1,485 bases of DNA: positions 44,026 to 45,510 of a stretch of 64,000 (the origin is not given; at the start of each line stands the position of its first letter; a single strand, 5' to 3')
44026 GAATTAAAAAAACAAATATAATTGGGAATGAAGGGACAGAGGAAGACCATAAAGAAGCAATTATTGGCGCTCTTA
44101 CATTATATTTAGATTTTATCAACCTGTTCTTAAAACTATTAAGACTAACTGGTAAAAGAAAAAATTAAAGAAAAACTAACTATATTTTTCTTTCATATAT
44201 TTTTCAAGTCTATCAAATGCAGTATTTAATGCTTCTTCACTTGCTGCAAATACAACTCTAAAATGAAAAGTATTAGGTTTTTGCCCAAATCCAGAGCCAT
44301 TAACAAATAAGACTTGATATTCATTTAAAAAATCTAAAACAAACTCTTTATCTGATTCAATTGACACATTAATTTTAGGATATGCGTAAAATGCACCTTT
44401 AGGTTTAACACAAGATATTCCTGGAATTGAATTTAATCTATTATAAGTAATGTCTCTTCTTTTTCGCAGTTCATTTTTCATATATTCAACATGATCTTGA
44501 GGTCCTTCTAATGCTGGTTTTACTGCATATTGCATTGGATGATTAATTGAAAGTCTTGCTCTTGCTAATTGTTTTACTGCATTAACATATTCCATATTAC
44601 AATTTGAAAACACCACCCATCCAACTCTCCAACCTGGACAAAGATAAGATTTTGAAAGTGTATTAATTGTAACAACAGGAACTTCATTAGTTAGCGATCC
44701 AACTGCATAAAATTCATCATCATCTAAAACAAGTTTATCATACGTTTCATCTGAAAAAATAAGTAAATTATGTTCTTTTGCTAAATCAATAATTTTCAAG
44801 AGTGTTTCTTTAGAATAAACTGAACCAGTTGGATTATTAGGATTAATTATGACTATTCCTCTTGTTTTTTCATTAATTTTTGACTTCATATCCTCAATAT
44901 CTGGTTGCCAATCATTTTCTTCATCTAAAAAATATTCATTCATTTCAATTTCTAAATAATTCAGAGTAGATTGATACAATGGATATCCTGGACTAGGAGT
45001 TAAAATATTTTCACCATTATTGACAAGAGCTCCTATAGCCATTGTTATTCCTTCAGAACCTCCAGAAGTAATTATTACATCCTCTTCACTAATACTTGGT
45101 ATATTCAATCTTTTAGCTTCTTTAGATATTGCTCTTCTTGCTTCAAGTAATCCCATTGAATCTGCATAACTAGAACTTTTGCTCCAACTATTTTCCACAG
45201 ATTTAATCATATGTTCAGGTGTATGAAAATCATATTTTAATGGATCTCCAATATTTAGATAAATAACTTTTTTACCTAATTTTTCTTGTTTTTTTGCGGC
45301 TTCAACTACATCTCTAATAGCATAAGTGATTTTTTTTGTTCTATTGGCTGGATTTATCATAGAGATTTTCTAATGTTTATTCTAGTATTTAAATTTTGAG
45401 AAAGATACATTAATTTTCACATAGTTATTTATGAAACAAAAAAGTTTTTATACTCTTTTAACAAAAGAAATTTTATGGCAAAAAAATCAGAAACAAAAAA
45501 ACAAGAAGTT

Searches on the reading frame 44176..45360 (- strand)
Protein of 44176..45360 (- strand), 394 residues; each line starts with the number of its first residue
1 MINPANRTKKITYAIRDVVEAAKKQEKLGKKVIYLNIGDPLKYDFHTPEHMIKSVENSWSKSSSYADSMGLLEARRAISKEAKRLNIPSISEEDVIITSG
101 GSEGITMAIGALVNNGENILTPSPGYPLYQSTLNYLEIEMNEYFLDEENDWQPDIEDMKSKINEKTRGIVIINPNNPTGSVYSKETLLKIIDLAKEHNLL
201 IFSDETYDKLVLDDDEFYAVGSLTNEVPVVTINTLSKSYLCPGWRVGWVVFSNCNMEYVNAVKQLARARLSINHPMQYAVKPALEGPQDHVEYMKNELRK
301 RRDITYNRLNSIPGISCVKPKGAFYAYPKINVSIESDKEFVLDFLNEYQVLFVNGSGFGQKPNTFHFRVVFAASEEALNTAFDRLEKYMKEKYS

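Call 55: search_protein_families(library=pfam, proteins=[window:44176-45360:-], max_evalue=0.0001)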
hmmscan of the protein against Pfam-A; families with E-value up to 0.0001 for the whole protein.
window:44176-45360:- (394 aa): 3 families
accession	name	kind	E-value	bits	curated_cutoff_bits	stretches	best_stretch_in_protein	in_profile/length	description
PF00155.27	Aminotran_1_2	-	2.6e-67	228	19.7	1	31-384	2-360/361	Aminotransferase class I and II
PF01053.26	Cys_Met_Meta_PP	-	2.2e-07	30.2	27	1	94-207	69-176/381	Cys/Met metabolism PLP-dependent enzyme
PF00266.25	Aminotran_5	-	4.6e-06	26.3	21.5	0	91-204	60-175/371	Aminotransferase class-V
